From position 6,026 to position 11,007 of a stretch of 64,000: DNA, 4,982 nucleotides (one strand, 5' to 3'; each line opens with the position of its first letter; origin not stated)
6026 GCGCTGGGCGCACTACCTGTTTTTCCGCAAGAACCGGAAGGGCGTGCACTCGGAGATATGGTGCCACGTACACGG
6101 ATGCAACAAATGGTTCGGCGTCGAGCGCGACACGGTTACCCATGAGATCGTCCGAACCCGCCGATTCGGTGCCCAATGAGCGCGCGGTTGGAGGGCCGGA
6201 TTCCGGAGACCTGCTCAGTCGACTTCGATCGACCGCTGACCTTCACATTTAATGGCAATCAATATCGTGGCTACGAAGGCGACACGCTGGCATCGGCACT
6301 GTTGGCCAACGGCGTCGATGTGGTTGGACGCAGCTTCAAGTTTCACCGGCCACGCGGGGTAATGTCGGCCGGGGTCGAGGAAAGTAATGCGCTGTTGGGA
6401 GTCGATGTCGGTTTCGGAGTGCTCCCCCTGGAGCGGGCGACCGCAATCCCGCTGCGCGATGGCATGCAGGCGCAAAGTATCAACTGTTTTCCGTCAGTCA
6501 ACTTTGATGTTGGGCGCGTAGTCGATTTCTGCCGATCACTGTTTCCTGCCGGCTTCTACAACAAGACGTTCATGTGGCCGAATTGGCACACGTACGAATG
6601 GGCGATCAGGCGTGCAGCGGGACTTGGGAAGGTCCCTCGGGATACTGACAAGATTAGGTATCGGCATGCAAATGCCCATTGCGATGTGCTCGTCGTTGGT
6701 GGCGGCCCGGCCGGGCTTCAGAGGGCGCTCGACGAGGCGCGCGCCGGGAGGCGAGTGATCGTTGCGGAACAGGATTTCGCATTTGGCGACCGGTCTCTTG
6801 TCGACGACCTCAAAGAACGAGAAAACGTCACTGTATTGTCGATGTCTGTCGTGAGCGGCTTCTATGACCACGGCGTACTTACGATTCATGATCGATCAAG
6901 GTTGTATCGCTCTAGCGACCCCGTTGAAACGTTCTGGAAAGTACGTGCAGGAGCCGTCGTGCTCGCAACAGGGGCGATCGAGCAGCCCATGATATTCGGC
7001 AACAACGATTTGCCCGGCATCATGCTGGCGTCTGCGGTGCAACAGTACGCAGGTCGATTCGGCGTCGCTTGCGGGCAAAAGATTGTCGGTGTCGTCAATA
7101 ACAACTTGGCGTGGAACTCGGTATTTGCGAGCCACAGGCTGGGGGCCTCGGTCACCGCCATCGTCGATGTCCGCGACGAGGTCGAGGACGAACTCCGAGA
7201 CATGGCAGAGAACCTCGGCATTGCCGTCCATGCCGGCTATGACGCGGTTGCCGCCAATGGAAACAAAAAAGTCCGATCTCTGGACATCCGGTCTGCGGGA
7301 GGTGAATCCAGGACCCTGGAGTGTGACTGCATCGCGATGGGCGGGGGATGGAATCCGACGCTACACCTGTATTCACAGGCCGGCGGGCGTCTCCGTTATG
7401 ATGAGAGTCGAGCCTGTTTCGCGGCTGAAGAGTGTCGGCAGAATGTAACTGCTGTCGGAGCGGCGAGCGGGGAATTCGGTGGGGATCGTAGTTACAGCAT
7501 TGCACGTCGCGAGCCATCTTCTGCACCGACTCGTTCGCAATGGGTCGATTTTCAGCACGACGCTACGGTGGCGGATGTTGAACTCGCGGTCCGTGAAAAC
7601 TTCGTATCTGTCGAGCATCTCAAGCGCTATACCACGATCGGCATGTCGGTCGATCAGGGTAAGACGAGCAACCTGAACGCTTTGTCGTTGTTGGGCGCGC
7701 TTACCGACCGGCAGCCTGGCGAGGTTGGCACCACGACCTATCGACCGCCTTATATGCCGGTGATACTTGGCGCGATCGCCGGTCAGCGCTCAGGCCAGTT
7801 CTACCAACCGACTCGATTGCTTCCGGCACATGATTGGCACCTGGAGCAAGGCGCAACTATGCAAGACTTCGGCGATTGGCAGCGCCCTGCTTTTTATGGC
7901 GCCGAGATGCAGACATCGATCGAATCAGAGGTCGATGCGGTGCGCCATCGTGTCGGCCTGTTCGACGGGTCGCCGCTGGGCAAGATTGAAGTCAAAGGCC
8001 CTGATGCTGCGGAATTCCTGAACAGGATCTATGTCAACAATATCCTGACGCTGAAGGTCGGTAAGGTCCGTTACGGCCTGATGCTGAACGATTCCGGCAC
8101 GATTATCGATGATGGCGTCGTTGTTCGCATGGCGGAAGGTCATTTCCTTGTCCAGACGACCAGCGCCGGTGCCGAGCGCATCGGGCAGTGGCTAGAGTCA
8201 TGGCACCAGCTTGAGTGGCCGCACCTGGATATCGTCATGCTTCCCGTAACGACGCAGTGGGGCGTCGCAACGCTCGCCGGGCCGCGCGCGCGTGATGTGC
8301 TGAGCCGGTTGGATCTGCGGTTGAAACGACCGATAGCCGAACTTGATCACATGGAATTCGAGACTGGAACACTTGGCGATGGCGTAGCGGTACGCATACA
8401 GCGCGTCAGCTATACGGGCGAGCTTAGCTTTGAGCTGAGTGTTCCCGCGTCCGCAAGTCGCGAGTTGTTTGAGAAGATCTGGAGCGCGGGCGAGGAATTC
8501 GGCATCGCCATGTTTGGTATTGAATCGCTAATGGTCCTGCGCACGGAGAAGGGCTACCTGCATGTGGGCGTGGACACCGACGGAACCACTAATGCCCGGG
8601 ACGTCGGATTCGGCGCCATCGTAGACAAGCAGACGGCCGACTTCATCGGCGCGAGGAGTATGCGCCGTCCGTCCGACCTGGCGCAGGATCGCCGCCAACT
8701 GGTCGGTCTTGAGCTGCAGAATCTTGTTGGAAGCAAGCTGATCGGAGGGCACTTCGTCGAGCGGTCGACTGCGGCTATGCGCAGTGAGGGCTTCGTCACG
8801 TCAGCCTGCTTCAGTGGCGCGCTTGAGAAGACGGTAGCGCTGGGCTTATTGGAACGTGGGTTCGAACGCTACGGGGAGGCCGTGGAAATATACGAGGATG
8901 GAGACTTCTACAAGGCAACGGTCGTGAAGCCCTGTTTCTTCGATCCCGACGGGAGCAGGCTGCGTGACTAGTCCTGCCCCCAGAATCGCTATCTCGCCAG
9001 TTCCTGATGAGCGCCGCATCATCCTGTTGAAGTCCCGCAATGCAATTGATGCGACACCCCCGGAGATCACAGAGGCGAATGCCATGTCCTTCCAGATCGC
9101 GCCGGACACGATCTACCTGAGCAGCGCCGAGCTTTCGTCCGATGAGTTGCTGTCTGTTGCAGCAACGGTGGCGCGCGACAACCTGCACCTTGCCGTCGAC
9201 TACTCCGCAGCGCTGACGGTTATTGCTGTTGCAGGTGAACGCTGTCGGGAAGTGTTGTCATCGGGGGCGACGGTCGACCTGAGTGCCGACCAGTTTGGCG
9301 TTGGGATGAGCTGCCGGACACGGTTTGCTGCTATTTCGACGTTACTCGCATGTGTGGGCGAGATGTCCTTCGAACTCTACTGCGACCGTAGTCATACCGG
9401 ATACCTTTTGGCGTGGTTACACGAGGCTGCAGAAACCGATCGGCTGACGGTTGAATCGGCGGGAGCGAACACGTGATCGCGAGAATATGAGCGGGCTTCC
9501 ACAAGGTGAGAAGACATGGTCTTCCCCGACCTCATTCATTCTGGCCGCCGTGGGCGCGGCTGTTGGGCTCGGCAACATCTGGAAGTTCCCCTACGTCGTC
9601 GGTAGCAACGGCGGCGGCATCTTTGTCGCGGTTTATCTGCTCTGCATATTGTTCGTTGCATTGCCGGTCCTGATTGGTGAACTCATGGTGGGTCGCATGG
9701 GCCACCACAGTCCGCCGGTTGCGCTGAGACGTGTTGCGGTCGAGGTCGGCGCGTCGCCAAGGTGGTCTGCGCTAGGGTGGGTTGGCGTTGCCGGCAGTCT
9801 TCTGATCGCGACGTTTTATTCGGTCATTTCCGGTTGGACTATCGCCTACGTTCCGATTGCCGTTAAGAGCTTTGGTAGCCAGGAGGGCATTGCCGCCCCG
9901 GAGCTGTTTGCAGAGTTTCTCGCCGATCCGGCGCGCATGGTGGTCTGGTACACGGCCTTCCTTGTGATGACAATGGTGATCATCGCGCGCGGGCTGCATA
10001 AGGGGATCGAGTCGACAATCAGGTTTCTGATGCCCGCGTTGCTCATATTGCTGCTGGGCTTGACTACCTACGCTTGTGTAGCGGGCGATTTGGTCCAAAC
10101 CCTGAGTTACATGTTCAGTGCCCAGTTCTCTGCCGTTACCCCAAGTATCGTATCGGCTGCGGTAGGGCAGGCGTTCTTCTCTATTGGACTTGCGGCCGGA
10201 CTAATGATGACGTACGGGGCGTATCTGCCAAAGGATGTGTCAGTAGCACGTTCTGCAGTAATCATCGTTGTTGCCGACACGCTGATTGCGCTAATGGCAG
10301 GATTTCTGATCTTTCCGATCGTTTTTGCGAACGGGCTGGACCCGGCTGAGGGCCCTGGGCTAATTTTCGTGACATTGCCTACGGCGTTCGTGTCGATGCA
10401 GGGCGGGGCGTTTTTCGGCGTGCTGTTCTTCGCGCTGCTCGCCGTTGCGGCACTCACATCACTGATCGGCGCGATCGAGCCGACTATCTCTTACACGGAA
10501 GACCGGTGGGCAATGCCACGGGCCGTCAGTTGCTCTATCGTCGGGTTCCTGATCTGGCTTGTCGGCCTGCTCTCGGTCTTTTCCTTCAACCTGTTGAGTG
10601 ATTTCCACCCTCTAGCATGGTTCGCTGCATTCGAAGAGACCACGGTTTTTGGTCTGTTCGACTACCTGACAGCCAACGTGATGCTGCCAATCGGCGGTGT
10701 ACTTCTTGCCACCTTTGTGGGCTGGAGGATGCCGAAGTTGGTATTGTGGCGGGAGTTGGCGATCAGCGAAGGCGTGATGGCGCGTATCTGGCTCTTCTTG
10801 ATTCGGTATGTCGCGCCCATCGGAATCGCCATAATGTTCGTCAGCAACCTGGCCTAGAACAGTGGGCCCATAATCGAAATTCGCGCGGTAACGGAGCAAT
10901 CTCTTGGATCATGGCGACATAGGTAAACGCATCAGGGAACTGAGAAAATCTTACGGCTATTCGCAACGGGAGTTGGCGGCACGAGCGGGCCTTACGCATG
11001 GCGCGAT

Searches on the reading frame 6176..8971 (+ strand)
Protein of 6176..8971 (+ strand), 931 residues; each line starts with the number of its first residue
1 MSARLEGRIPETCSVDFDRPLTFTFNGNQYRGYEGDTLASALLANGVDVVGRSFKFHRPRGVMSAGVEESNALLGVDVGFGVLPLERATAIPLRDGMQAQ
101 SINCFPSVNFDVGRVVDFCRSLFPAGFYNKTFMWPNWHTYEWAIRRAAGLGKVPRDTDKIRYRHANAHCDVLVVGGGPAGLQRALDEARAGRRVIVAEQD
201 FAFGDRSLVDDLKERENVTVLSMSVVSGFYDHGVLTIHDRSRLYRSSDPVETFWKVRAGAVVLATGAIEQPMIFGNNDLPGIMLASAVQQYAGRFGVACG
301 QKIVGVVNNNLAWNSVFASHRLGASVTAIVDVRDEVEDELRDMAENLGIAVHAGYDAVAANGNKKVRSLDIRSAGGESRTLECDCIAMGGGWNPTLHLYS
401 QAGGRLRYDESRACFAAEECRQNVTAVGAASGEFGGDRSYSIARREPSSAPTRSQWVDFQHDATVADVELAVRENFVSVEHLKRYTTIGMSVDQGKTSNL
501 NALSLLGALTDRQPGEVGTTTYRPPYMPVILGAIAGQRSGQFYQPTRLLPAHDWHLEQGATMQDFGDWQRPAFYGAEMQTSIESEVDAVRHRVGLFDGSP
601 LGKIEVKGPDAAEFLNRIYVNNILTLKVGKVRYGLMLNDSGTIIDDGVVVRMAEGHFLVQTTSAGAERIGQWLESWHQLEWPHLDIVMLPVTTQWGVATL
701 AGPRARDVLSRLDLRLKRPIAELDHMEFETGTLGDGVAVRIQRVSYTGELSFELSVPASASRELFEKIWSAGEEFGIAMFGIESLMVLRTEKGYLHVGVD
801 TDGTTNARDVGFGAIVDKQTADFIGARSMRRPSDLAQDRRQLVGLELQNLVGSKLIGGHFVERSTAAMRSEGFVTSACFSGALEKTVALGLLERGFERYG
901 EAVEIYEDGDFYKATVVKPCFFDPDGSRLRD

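Call 65: search_protein_families(library=pfam, proteins=[window:6176-8971:+], max_evalue=0.00001)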
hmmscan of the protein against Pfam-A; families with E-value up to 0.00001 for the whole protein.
window:6176-8971:+ (931 aa): 6 families
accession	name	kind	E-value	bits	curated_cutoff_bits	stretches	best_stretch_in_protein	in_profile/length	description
PF01571.26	GCV_T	-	4.9e-65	219.8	25.6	1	552-813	2-253/255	Aminomethyltransferase folate-binding domain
PF17806.6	SO_alpha_A3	-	1.1e-31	109.3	23.1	1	454-536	3-86/87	Sarcosine oxidase A3 domain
PF13510.11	Fer2_4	-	4.2e-22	78.4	22.8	1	19-101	2-79/82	2Fe-2S iron-sulfur cluster binding domain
PF08669.17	GCV_T_C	-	3.4e-12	46.5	25.9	1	840-923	1-80/80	Glycine cleavage T-protein C-terminal barrel domain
PF07992.20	Pyr_redox_2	-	1.3e-11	44.9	26.1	1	170-427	2-270/291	Pyridine nucleotide-disulphide oxidoreductase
PF00890.30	FAD_binding_2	-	7.4e-06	25.8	20.4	0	170-204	1-35/414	FAD binding domain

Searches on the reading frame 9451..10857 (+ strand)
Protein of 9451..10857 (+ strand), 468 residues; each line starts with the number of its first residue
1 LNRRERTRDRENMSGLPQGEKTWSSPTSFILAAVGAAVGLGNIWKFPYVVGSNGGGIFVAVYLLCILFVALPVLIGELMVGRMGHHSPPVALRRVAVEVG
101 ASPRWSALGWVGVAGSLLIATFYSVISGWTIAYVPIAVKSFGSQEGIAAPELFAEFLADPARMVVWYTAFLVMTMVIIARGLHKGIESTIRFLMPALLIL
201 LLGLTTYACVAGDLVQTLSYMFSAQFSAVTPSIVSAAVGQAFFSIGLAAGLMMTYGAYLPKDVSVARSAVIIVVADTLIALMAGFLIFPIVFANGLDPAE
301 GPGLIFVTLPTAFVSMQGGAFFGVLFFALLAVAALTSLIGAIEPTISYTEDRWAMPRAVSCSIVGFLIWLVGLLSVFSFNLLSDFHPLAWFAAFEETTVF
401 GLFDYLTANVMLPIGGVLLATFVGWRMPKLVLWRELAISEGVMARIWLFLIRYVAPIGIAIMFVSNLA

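Call 65: search_protein_families(library=pfam, proteins=[window:9451-10857:+], max_evalue=0.00001)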
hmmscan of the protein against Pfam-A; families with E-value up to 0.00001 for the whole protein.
window:9451-10857:+ (468 aa): 1 family
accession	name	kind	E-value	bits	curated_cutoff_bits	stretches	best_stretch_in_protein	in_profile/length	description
PF00209.24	SNF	-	5e-43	148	27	2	21-135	2-110/524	Sodium:neurotransmitter symporter family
